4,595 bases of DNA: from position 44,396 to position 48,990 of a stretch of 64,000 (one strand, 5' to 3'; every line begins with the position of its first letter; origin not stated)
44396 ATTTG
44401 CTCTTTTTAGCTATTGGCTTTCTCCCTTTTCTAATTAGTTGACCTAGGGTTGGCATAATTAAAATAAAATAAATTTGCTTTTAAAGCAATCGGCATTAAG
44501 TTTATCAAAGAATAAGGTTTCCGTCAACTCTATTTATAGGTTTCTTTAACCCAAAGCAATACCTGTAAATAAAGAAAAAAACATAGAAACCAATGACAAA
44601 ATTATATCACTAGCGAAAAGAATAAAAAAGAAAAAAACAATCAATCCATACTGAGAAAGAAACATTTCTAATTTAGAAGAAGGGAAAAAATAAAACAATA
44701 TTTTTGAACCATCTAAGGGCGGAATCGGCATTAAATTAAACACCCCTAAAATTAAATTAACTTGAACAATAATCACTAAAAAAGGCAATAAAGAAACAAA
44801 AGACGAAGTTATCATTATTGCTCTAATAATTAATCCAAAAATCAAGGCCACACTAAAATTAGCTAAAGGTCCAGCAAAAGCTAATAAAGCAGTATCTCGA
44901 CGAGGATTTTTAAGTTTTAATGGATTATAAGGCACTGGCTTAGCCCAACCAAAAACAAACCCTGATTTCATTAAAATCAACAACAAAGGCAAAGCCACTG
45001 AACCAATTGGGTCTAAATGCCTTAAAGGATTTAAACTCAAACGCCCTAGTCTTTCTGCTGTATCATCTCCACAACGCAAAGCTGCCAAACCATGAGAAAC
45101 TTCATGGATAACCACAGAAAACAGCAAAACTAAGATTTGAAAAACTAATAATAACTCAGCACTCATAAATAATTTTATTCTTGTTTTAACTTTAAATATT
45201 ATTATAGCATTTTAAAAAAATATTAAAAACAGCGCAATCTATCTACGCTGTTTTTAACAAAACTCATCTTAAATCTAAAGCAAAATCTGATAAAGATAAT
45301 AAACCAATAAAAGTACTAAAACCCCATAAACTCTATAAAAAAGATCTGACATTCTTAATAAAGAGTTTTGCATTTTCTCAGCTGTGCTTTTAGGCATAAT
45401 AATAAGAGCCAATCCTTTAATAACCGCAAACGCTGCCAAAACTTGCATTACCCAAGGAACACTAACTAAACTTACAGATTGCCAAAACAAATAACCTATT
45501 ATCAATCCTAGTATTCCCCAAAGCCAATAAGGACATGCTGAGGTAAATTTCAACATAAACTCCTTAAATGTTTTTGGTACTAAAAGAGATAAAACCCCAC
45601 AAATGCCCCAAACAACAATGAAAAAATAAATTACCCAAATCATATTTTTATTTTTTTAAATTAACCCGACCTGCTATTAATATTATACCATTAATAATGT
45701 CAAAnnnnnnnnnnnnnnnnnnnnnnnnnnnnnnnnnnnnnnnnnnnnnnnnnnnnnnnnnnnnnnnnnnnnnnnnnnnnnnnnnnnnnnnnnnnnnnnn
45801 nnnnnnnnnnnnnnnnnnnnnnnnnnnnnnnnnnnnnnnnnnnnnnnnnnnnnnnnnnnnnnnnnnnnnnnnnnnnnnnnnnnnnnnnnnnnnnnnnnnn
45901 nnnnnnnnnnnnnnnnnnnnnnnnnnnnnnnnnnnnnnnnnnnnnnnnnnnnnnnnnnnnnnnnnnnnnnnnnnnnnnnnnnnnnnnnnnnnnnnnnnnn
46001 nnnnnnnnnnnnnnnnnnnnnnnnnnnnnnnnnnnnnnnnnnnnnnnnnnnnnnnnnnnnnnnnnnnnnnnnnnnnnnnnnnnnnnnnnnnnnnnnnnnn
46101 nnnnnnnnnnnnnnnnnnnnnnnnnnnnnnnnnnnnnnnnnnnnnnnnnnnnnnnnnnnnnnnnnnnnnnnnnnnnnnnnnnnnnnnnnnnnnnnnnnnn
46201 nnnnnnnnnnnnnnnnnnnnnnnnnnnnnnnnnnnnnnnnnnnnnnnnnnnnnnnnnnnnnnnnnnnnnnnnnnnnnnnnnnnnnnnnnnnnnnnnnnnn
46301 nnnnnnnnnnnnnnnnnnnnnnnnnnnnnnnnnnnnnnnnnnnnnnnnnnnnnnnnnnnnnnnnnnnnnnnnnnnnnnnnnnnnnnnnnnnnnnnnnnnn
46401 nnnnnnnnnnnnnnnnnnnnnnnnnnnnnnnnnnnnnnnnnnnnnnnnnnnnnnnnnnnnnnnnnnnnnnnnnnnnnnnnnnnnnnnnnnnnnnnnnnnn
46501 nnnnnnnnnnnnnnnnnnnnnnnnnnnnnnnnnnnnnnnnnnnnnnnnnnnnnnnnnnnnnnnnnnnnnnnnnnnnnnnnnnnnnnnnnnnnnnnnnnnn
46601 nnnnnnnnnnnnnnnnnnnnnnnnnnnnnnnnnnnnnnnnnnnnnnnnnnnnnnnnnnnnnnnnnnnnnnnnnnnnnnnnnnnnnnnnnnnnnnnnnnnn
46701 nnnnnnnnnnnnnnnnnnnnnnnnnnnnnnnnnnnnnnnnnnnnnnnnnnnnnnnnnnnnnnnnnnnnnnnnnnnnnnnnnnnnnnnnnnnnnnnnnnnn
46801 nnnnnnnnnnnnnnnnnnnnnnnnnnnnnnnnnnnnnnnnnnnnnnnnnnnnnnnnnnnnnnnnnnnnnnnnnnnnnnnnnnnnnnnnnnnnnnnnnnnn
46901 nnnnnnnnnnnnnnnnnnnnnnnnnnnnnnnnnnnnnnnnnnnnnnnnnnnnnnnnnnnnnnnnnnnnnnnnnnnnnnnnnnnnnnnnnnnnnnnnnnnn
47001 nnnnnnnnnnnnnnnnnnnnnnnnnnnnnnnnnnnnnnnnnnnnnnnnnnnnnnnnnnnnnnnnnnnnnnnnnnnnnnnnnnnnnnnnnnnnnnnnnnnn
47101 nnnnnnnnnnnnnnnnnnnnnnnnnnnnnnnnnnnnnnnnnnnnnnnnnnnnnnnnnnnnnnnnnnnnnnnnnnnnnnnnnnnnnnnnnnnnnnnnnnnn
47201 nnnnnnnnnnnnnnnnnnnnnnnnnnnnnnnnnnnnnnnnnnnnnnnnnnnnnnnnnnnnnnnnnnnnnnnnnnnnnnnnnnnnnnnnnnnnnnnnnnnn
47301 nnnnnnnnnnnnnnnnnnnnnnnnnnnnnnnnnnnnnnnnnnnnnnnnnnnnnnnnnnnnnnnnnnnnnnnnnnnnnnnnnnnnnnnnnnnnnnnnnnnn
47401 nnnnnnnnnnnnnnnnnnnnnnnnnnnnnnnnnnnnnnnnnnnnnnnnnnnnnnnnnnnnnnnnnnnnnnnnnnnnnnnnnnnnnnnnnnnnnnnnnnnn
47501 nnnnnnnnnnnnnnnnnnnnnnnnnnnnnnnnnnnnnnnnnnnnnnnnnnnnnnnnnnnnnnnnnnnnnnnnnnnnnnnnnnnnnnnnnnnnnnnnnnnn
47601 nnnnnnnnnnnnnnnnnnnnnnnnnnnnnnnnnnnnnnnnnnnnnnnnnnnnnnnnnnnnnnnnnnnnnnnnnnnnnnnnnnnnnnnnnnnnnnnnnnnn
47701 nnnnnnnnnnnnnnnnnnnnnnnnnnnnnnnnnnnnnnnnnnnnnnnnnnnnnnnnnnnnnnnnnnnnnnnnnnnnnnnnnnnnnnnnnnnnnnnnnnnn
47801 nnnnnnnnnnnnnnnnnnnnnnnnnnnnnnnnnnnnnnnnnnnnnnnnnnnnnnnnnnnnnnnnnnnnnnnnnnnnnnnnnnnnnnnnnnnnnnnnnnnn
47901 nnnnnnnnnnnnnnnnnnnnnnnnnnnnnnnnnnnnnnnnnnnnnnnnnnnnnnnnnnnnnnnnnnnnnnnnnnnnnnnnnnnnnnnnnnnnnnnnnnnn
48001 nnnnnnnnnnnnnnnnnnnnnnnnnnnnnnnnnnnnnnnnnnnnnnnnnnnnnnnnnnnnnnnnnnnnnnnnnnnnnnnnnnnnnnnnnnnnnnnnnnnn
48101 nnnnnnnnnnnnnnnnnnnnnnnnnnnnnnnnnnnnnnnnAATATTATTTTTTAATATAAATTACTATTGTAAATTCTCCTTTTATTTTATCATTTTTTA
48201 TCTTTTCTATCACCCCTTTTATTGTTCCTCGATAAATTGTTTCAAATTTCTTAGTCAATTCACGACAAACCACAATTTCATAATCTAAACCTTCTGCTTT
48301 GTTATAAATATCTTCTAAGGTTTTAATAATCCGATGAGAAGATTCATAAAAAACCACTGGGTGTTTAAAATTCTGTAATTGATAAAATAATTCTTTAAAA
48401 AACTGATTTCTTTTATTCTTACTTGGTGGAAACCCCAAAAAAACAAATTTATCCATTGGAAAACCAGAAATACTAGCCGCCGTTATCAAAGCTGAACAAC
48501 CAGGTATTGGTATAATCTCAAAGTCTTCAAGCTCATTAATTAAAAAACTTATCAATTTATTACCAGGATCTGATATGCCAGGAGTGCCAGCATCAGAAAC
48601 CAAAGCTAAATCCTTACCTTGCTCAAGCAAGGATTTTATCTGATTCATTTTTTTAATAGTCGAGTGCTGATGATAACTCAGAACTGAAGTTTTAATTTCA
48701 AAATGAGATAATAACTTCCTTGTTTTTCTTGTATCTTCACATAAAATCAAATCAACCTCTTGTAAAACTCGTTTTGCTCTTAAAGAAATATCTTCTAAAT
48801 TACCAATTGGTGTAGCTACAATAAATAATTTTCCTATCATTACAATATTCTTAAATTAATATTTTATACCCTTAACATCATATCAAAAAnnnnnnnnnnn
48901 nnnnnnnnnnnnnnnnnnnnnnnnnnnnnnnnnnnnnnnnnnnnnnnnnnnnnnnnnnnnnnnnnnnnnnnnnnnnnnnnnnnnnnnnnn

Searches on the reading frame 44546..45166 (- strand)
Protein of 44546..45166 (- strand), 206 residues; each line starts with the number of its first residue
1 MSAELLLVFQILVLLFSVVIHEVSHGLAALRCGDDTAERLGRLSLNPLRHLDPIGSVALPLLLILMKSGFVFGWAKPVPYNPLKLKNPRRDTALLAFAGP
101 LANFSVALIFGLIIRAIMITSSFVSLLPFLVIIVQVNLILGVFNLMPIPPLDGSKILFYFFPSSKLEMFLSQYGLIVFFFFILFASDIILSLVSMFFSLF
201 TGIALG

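Call 26: search_protein_families(library=pfam, max_evalue=0.001, proteins=[window:44546-45166:-])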
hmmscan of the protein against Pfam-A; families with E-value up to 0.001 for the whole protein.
window:44546-45166:- (206 aa): 1 family
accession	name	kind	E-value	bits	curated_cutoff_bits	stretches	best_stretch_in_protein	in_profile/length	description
PF02163.28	Peptidase_M50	-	1.6e-16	60.8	27.2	2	122-181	155-217/221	Peptidase family M50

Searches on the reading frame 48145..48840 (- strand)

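Call 26: search_protein_families(library=pfam, max_evalue=0.001, proteins=[window:48145-48840:-])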
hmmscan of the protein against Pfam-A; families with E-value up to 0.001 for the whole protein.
window:48145-48840:- (231 aa): 1 family
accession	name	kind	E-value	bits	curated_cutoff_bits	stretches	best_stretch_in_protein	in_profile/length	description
PF00590.25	TP_methylase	-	1.1e-30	107.7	27.8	1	4-208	1-209/212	Tetrapyrrole (Corrin/Porphyrin) Methylases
